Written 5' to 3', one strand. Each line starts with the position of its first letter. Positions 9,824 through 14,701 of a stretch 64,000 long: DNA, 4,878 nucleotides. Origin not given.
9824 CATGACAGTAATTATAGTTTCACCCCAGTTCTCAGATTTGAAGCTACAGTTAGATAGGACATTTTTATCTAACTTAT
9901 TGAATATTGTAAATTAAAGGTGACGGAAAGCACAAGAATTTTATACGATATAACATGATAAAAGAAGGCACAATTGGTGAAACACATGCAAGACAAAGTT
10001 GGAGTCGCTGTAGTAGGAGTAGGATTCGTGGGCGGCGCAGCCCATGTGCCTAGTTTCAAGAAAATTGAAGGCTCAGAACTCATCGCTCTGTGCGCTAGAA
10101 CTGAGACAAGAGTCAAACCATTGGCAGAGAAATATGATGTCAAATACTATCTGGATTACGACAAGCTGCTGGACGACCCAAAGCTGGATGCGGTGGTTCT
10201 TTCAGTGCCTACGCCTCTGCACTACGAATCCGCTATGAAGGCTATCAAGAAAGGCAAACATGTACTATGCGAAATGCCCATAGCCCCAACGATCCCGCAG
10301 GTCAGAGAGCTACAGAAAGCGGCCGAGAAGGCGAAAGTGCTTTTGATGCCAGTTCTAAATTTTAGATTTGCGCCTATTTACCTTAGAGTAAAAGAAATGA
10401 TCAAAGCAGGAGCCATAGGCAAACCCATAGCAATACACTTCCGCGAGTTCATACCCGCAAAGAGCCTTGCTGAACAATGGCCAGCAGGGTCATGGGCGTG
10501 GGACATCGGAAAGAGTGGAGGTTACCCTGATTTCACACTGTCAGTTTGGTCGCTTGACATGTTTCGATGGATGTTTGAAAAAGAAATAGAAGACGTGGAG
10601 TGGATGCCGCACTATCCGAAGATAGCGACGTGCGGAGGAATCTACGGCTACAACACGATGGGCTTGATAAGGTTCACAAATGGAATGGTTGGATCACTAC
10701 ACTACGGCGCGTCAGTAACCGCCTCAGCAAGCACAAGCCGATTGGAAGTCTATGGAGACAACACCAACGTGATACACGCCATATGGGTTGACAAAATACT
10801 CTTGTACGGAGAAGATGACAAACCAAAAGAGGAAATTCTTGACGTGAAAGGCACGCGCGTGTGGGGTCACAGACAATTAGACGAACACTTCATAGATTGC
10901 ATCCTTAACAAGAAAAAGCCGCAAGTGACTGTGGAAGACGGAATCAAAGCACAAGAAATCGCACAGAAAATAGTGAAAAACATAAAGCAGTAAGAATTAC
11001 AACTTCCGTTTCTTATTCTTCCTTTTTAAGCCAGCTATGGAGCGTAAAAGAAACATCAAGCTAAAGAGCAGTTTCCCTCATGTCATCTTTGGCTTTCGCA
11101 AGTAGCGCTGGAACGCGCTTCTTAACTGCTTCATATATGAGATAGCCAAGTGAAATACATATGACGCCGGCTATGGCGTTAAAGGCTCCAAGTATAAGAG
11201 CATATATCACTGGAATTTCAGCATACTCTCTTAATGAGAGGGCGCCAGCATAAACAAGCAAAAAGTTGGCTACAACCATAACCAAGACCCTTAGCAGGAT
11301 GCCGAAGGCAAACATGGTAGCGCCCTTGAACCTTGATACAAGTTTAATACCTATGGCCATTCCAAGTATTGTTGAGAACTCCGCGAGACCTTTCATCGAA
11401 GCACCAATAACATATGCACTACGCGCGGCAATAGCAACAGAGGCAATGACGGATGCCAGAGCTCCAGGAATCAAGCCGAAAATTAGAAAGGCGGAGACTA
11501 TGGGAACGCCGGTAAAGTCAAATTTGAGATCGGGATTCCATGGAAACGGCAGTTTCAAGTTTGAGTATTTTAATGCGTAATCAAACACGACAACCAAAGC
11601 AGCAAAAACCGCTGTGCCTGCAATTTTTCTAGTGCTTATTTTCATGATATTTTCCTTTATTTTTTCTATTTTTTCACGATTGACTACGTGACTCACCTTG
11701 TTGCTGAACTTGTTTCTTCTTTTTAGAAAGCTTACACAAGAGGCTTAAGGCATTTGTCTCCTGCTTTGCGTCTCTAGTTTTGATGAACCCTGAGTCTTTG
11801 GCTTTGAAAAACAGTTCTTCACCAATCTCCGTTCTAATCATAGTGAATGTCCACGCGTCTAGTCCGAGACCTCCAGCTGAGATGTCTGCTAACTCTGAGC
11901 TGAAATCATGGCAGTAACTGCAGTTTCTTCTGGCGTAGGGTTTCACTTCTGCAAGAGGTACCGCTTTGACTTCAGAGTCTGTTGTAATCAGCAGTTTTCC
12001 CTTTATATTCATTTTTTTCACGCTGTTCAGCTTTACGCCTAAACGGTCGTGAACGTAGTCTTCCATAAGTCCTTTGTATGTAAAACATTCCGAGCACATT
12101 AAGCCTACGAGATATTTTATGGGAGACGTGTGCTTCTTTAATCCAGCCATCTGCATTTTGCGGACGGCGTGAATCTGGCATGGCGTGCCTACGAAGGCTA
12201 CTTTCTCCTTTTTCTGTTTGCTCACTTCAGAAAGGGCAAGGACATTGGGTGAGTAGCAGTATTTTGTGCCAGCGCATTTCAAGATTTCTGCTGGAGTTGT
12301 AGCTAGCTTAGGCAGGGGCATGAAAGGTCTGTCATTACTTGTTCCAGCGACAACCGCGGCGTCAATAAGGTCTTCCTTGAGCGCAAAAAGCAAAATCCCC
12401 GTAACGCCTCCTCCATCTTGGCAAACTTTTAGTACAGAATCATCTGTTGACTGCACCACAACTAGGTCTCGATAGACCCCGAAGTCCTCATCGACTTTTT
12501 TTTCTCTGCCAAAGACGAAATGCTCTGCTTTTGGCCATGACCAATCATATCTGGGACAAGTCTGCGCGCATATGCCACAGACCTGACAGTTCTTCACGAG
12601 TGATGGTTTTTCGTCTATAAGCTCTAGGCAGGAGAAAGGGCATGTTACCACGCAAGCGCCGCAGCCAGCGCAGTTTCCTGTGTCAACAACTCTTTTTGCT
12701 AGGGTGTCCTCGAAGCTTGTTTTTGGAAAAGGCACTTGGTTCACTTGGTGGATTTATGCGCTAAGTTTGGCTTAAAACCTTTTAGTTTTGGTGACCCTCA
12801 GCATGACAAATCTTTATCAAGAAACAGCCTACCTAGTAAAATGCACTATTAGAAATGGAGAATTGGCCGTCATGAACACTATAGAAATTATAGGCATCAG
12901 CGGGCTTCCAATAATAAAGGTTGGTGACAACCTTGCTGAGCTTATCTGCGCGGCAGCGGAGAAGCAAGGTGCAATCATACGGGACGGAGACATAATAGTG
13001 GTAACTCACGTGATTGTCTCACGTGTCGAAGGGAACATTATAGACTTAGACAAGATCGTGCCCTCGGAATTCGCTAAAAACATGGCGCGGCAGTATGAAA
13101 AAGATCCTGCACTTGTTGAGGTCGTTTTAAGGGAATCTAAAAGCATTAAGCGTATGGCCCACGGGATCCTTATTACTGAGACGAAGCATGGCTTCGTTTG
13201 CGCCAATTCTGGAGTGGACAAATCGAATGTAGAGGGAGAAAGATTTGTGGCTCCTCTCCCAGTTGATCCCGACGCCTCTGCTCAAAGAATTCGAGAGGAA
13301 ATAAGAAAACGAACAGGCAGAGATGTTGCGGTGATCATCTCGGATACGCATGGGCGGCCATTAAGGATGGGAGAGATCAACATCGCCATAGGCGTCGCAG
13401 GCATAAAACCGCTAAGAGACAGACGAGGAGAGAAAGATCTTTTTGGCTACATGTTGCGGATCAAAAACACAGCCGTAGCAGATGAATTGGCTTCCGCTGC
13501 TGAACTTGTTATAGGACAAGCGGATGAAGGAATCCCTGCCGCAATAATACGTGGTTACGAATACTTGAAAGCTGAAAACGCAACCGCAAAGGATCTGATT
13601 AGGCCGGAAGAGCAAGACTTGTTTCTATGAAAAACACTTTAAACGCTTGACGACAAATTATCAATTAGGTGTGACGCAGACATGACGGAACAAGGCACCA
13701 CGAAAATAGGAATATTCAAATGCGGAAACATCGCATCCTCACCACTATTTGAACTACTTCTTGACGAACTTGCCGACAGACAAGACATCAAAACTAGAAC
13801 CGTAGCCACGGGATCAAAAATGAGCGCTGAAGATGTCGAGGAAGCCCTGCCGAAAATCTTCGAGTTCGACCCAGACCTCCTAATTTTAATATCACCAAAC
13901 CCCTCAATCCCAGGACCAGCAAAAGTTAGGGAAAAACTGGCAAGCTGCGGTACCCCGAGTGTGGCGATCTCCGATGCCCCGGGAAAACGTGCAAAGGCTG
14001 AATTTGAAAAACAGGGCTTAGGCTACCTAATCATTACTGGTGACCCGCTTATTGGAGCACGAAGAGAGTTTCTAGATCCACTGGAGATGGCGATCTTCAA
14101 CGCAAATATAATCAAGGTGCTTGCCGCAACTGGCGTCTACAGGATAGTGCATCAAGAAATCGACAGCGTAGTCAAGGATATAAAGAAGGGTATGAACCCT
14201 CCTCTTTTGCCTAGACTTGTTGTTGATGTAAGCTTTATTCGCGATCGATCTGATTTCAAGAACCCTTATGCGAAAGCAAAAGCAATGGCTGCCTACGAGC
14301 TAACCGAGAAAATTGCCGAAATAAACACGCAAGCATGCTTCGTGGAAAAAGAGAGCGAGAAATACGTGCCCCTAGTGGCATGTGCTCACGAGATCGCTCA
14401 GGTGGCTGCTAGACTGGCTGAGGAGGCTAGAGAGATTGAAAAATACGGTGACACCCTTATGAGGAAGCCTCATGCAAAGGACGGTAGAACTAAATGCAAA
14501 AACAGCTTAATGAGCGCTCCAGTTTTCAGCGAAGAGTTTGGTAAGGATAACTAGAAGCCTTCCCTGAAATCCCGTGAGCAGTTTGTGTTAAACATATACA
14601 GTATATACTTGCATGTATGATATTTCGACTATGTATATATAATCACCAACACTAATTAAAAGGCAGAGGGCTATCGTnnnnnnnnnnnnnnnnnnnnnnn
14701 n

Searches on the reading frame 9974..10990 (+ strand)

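Call 3: search_protein_families(library=pfam, proteins=[window:9974-10990:+], max_evalue=0.1)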
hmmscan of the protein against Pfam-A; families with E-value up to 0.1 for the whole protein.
window:9974-10990:+ (339 aa): 5 families
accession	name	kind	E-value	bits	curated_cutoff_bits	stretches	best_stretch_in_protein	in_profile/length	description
PF01408.29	GFO_IDH_MocA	-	1.9e-28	100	24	1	10-125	2-117/120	Oxidoreductase family, NAD-binding Rossmann fold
PF02894.22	GFO_IDH_MocA_C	-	5.6e-15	56.2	22.9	1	140-337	1-210/218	Oxidoreductase family, C-terminal alpha/beta domain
PF22725.1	GFO_IDH_MocA_C3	-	9.6e-12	45.4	27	1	136-263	1-120/124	GFO/IDH/MocA C-terminal domain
PF03447.22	NAD_binding_3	-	0.0043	18.2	24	1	32-119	17-108/116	Homoserine dehydrogenase, NAD binding domain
PF03807.23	F420_oxidored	-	0.02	15.9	21.6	1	11-95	2-86/94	NADP oxidoreductase coenzyme F420-dependent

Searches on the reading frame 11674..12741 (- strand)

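Call 3: search_protein_families(library=pfam, proteins=[window:11674-12741:-], max_evalue=0.1)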
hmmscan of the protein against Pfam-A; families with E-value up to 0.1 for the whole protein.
window:11674-12741:- (355 aa): 12 families
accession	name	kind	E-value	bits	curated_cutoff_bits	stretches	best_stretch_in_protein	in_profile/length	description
PF04432.18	FrhB_FdhB_C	-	1.5e-40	139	23.3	1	179-327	2-149/150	Coenzyme F420 hydrogenase/dehydrogenase, beta subunit C terminus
PF04422.18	FrhB_FdhB_N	-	1e-21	77.3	22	1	94-170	2-77/78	Coenzyme F420 hydrogenase/dehydrogenase, beta subunit N-term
PF12797.12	Fer4_2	-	0.00012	22.2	24.5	1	17-36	3-22/22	4Fe-4S binding domain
PF14697.11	Fer4_21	-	0.00047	20.7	35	1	19-63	3-52/59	4Fe-4S dicluster domain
PF00037.32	Fer4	-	0.00053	20.1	21.1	1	18-39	2-23/24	4Fe-4S binding domain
PF12837.12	Fer4_6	-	0.00064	20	25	1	18-37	3-22/24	4Fe-4S binding domain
PF13187.11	Fer4_9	-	0.0023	18.4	27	1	23-64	1-49/52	4Fe-4S dicluster domain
PF13237.11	Fer4_10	-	0.0062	16.9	25.5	1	18-63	3-53/53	4Fe-4S dicluster domain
PF13746.11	Fer4_18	-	0.0095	16.6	27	1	15-63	52-96/114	4Fe-4S dicluster domain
PF12800.12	Fer4_4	-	0.011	16.5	24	1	23-36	3-16/17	4Fe-4S binding domain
PF25160.1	LdpA_Fe-S-bd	-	0.043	14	27.6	1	16-40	20-44/49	LdpA Fe-S cluster-binding domain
PF12838.12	Fer4_7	-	0.047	14.6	27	2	23-63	1-49/52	4Fe-4S dicluster domain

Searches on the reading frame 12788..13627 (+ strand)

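Call 3: search_protein_families(library=pfam, proteins=[window:12788-13627:+], max_evalue=0.1)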
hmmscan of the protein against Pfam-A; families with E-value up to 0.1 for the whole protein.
window:12788-13627:+ (280 aa): 1 family
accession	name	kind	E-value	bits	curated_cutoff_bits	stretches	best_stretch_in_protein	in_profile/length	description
PF01996.21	F420_ligase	-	3.6e-80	269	25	1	40-256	4-218/218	F420-0:Gamma-glutamyl ligase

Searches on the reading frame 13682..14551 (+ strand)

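Call 3: search_protein_families(library=pfam, proteins=[window:13682-14551:+], max_evalue=0.1)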
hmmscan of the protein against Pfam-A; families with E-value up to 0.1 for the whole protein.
window:13682-14551:+ (290 aa): 1 family
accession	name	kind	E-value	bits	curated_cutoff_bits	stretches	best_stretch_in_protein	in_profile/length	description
PF01993.23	MTD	-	4e-114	381.1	25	1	8-280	2-273/274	methylene-5,6,7,8-tetrahydromethanopterin dehydrogenase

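Call 4: search_protein_families(library=ncbifam, proteins=[window:13682-14551:+], max_evalue=0.1)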
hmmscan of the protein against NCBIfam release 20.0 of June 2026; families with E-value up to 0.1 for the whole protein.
window:13682-14551:+ (290 aa): 1 family
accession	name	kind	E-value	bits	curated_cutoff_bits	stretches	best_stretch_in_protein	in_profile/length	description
NF002162.0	PRK00994.1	equivalog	2.6e-113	378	297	1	7-280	3-276/277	F420-dependent methylenetetrahydromethanopterin dehydrogenase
